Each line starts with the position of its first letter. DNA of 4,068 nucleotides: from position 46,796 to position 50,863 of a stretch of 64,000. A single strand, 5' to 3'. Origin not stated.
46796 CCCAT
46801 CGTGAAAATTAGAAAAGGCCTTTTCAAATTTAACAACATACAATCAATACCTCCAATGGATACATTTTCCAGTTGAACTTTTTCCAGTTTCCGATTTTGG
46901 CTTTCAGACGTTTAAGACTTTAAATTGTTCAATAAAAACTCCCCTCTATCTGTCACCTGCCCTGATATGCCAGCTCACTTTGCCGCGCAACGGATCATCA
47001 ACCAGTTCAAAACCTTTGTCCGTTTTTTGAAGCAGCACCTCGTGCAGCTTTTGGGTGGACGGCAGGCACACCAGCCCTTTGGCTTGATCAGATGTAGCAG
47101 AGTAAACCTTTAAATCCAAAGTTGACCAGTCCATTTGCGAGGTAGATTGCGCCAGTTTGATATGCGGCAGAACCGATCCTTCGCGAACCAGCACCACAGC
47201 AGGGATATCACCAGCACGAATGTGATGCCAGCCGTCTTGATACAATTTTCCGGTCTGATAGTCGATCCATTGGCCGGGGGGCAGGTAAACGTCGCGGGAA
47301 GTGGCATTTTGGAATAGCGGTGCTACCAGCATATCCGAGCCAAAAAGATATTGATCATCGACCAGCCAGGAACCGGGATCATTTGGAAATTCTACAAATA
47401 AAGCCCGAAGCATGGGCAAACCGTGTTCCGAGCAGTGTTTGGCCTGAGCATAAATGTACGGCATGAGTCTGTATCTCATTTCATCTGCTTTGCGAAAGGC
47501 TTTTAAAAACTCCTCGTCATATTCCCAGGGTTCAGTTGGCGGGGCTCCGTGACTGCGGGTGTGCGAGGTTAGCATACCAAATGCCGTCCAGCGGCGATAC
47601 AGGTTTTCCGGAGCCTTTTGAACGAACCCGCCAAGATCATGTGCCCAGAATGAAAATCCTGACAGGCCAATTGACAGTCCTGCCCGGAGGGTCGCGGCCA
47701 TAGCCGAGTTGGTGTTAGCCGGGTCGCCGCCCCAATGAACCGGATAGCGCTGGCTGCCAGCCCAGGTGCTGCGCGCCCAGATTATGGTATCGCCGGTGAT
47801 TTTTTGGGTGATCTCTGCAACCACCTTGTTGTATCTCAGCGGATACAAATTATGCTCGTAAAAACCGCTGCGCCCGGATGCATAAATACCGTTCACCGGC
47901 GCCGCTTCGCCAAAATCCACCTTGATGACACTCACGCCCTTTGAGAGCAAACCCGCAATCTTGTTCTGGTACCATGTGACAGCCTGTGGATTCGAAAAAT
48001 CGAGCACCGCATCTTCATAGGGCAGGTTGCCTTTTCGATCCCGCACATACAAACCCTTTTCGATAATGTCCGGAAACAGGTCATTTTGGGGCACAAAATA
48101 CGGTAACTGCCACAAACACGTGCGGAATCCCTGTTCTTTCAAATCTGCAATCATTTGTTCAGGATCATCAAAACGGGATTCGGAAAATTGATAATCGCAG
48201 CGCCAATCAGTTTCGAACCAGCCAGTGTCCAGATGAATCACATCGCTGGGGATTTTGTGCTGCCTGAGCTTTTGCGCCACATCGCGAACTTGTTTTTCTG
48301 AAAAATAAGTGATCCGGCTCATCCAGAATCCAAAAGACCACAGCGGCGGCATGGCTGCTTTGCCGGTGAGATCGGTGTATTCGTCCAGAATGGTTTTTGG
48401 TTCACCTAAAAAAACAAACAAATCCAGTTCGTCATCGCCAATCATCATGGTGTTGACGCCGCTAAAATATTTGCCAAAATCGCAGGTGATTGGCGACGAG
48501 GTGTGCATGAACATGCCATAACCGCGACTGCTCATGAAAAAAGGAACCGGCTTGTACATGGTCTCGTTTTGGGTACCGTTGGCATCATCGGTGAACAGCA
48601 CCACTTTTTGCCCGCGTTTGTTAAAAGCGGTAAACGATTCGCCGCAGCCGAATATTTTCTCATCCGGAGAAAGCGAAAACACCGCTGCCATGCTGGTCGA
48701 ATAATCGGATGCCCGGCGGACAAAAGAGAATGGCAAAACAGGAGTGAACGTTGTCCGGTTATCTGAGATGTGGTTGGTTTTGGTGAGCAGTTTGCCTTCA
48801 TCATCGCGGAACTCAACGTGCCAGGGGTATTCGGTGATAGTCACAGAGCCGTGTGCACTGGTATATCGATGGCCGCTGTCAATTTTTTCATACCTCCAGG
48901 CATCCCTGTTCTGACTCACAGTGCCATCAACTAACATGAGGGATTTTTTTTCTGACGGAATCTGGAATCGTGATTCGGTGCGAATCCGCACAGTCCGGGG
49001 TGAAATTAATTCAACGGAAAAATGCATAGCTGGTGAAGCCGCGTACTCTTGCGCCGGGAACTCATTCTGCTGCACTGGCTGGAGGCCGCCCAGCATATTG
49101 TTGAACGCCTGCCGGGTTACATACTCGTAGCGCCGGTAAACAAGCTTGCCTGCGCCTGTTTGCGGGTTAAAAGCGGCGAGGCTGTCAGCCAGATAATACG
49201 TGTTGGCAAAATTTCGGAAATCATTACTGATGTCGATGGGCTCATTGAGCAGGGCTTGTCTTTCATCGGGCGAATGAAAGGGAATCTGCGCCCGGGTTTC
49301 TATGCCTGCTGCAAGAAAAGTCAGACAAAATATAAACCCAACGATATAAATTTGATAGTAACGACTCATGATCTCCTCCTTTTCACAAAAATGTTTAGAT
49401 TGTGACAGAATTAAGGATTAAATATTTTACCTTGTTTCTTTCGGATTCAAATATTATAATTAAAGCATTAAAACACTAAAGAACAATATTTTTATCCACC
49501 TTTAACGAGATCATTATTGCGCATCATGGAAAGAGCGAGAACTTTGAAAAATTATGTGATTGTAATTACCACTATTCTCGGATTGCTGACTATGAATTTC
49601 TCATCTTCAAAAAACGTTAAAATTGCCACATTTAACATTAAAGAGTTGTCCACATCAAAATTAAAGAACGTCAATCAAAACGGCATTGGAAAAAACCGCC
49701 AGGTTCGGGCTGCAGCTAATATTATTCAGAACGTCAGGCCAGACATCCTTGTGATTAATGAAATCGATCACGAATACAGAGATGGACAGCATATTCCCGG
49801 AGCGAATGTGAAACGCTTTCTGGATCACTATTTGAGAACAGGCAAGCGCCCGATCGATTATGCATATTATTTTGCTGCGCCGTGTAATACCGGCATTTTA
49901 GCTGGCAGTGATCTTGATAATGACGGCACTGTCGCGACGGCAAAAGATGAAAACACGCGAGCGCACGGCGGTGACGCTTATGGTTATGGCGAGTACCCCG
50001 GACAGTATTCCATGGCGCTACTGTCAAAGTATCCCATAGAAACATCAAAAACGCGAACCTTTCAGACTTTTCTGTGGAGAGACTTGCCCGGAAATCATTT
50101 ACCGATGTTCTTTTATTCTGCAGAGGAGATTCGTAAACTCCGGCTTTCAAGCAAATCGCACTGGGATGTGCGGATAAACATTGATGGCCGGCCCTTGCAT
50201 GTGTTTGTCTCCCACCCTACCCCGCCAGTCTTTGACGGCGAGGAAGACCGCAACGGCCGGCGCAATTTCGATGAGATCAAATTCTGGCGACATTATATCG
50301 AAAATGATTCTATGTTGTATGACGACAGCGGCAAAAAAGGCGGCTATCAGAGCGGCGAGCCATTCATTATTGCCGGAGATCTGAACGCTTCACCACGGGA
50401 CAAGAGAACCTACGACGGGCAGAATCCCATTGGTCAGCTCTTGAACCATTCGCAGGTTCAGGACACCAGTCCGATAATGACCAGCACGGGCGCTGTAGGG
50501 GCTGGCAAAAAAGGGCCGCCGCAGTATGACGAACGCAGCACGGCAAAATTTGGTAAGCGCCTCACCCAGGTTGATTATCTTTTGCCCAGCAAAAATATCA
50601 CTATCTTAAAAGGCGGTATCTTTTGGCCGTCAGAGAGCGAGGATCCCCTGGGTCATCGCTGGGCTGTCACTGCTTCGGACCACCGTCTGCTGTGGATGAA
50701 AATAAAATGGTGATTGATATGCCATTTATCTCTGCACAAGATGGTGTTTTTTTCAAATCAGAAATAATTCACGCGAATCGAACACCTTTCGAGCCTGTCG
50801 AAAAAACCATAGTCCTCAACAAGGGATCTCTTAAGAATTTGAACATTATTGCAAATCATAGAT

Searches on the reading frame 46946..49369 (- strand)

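Call 33: search_protein_families(library=pfam, proteins=[window:46946-49369:-])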
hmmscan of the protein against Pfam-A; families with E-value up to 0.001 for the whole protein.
window:46946-49369:- (807 aa): 4 families
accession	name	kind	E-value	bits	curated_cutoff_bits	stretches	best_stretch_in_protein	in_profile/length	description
PF01055.32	Glyco_hydro_31_2nd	-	3.4e-86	290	23.5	1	339-641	2-327/328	Glycosyl hydrolases family 31 TIM-barrel domain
PF13802.12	Gal_mutarotas_2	-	7.7e-30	105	27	1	117-297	2-184/184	Glycosyl hydrolase 31 N-terminal galactose mutarotase-like domain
PF21365.3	Glyco_hydro_31_3rd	-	7.7e-23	81.2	24.4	1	650-734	1-87/87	Glycosyl hydrolase family 31 C-terminal domain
PF02065.24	Melibiase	-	0.0002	20.9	27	1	354-486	53-191/347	Melibiase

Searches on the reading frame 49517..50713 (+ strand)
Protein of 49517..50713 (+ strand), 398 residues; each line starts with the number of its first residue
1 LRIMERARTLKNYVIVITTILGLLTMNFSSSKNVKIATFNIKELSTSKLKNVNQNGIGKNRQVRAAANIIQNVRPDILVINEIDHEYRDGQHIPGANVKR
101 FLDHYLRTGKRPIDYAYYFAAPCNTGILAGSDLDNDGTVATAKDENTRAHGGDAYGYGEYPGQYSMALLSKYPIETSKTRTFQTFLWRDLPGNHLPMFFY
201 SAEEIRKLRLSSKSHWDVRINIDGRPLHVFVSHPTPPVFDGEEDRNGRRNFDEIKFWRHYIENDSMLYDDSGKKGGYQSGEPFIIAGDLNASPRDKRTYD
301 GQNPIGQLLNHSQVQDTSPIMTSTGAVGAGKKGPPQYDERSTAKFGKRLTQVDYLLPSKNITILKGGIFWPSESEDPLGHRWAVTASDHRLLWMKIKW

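Call 33: search_protein_families(library=pfam, proteins=[window:49517-50713:+])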
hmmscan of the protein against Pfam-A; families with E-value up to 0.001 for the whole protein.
window:49517-50713:+ (398 aa): 1 family
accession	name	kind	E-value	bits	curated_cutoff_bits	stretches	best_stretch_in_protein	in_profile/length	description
PF03372.29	Exo_endo_phos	-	3.9e-23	82.8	24.5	1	38-389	2-225/225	Endonuclease/Exonuclease/phosphatase family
